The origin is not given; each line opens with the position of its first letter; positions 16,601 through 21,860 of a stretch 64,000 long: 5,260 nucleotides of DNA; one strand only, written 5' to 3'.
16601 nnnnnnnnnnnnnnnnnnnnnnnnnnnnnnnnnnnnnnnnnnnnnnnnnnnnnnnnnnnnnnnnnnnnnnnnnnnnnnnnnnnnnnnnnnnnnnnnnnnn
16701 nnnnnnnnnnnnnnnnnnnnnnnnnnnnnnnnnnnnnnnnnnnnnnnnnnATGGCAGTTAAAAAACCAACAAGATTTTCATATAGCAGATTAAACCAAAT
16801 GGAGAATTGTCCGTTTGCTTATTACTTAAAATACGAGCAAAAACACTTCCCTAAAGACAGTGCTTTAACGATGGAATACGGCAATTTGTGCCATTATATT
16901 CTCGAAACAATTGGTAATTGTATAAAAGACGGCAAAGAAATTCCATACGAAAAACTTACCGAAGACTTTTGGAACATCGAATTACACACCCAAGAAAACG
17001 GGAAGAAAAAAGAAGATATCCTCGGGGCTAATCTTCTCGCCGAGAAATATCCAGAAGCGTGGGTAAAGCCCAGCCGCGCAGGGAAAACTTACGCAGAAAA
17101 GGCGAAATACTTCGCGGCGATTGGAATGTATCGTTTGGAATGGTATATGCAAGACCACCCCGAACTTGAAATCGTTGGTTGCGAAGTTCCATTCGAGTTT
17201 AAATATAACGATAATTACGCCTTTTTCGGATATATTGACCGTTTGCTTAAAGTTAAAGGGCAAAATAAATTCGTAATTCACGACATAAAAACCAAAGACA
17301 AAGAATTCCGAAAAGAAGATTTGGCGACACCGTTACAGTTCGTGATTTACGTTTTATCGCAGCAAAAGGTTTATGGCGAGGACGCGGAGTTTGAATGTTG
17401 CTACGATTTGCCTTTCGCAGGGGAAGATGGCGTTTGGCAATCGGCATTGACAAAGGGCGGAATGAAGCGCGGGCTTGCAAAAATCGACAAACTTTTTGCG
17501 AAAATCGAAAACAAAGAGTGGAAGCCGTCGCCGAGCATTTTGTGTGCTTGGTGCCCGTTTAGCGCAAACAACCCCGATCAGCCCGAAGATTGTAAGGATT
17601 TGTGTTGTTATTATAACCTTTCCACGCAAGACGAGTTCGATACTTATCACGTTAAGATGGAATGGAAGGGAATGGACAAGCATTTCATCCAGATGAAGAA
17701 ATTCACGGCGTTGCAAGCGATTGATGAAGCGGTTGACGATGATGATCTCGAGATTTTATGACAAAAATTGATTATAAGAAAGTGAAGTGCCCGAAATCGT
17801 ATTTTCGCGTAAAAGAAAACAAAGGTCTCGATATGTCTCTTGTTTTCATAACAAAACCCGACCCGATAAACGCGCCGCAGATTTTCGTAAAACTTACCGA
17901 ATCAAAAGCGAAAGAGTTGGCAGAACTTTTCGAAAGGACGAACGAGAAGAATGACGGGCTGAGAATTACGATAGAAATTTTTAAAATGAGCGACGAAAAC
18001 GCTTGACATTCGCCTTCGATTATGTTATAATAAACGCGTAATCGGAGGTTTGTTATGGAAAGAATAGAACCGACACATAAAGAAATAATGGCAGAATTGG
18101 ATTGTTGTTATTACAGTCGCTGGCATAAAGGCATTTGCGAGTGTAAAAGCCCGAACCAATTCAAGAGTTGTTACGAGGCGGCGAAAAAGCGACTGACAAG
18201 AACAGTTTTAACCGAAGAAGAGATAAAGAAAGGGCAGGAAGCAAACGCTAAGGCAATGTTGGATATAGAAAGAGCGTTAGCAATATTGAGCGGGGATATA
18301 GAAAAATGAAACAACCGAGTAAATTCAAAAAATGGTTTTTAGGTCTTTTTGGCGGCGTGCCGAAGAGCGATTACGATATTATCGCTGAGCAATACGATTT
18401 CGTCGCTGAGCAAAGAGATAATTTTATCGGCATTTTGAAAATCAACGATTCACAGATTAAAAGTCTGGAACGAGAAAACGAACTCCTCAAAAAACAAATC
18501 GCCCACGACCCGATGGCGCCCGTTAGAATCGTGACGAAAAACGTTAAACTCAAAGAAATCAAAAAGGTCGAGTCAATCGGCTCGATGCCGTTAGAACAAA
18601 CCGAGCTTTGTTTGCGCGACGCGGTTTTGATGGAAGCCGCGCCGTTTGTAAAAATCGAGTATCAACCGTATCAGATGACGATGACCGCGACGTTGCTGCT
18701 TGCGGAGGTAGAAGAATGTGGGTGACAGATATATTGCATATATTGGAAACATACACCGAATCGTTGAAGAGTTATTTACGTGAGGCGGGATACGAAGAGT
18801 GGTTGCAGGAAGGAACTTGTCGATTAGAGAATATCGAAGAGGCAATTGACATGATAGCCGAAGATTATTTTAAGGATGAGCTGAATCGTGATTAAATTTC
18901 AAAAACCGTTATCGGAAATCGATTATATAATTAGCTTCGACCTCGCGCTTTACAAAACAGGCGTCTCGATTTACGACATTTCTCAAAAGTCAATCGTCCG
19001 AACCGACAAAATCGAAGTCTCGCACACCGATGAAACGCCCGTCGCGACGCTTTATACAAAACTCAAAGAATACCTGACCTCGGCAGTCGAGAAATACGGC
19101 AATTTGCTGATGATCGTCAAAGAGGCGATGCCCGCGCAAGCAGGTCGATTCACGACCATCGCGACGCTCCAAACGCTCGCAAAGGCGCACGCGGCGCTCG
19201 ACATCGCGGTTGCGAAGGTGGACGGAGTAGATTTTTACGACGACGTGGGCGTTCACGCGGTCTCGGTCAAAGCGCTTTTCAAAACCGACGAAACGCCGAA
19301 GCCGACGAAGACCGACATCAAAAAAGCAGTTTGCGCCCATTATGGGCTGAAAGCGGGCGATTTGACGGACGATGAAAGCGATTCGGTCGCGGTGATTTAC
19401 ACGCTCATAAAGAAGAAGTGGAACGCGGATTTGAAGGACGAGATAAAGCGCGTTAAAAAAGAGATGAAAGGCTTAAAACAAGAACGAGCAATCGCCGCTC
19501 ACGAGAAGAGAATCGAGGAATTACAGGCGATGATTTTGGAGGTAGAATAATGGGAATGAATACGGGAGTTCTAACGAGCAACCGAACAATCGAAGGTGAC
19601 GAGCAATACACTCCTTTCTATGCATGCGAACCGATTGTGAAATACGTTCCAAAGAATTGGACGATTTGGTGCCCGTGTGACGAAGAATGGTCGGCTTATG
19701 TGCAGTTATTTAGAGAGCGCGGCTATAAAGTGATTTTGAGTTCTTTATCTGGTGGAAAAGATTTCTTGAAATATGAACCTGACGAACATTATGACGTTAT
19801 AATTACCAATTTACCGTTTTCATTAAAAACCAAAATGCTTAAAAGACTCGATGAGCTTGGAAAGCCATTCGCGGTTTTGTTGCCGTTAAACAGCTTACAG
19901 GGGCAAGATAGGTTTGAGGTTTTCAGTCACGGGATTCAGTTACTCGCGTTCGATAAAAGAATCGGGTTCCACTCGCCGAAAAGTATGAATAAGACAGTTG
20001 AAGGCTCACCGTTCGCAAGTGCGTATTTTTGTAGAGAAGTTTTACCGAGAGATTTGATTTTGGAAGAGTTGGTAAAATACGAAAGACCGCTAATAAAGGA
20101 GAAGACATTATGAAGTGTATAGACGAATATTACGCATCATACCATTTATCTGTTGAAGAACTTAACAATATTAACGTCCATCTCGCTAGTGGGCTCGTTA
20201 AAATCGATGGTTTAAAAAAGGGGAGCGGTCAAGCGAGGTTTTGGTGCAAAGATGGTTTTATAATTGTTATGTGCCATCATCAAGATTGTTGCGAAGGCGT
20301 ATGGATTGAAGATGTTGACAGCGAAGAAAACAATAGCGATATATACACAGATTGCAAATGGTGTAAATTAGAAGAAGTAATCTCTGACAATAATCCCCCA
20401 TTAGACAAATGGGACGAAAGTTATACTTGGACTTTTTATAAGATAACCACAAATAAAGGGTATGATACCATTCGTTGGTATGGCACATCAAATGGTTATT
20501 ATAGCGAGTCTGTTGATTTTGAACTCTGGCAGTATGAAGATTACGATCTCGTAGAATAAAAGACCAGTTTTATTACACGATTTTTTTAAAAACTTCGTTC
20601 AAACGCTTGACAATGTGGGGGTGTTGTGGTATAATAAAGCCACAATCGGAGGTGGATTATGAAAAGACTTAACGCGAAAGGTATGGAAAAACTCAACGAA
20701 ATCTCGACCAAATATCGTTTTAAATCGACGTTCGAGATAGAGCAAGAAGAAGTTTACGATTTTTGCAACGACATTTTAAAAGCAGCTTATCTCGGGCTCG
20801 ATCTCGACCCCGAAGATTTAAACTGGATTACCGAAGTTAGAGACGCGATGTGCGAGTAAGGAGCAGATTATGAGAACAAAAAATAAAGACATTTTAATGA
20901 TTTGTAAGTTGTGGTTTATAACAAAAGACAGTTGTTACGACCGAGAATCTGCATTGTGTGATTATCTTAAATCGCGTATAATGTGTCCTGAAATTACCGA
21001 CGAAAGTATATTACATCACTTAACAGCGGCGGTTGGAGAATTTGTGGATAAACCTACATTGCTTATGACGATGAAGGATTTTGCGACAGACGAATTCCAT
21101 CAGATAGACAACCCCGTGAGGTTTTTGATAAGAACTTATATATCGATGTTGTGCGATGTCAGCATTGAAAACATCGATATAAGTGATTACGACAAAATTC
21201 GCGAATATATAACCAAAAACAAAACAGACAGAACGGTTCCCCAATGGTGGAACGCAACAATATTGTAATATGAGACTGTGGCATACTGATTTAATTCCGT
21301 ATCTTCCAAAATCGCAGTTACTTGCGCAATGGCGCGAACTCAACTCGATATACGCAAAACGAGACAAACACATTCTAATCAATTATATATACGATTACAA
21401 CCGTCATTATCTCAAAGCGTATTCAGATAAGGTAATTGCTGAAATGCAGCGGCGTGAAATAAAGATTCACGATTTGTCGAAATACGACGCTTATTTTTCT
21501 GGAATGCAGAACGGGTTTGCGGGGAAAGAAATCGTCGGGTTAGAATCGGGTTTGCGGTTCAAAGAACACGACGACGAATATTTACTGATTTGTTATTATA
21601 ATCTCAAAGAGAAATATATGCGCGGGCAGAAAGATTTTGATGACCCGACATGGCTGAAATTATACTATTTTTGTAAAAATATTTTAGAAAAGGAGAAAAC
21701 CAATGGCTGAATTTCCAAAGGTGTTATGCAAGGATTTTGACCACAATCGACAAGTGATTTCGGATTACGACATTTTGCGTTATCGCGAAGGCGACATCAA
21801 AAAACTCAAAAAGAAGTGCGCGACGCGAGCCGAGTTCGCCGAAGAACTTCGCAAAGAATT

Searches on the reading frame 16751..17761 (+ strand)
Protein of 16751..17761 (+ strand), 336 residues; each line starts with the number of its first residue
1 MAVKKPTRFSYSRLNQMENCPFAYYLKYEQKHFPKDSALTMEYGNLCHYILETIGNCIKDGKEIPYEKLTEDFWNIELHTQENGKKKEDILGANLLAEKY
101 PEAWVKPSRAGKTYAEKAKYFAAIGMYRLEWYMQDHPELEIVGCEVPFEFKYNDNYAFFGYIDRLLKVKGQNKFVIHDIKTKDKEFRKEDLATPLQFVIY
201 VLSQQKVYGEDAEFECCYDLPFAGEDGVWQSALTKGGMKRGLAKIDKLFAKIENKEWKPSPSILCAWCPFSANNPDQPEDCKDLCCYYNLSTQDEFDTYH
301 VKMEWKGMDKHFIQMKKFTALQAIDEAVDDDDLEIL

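Call 15: search_protein_families(library=phrogs, proteins=[window:16751-17761:+], max_evalue=0.001)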
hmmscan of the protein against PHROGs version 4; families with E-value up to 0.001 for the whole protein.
window:16751-17761:+ (336 aa): 3 families
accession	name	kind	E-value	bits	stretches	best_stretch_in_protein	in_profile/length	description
phrog_69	-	DNA, RNA and nucleotide metabolism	4e-14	53.5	1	3-286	84-334/501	exonuclease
phrog_1218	-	DNA, RNA and nucleotide metabolism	1.4e-09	38.7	1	6-208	7-189/364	exonuclease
phrog_466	-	DNA, RNA and nucleotide metabolism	0.00075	19.9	1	150-205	265-319/446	exonuclease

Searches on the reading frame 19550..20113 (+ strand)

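Call 61: search_protein_families(library=pfam, proteins=[window:19550-20113:+], max_evalue=0.001)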
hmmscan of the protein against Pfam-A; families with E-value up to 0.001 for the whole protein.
window:19550-20113:+ (187 aa): 1 family
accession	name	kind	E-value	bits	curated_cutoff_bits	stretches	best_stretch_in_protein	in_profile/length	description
PF13651.11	EcoRI_methylase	-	6e-05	23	26.4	0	80-128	138-186/345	Adenine-specific methyltransferase EcoRI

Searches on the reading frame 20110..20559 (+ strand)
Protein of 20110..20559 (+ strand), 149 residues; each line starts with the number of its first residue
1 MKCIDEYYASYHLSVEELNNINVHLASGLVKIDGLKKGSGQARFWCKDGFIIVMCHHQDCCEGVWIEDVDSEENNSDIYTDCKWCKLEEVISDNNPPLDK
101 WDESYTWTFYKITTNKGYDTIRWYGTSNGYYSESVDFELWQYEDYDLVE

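Call 61: search_protein_families(library=pfam, proteins=[window:20110-20559:+], max_evalue=0.001)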
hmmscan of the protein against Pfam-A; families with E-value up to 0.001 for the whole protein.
window:20110-20559:+ (149 aa): 1 family
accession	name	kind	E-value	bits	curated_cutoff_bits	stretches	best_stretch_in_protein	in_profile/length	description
PF24240.1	DUF7448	-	2.6e-20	73.2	27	1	32-137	11-104/104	Domain of unknown function (DUF7448)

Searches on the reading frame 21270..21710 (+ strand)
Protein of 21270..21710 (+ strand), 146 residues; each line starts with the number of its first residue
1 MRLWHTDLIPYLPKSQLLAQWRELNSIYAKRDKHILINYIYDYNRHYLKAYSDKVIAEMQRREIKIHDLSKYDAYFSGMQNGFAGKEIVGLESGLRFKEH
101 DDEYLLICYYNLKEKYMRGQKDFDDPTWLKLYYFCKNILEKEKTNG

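Call 61: search_protein_families(library=pfam, proteins=[window:21270-21710:+], max_evalue=0.001)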
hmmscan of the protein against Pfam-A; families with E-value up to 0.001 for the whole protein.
window:21270-21710:+ (146 aa): 1 family
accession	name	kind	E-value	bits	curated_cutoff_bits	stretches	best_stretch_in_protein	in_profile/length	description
PF03013.19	Pyr_excise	-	9e-16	58.5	23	1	1-68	1-77/81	Pyrimidine dimer DNA glycosylase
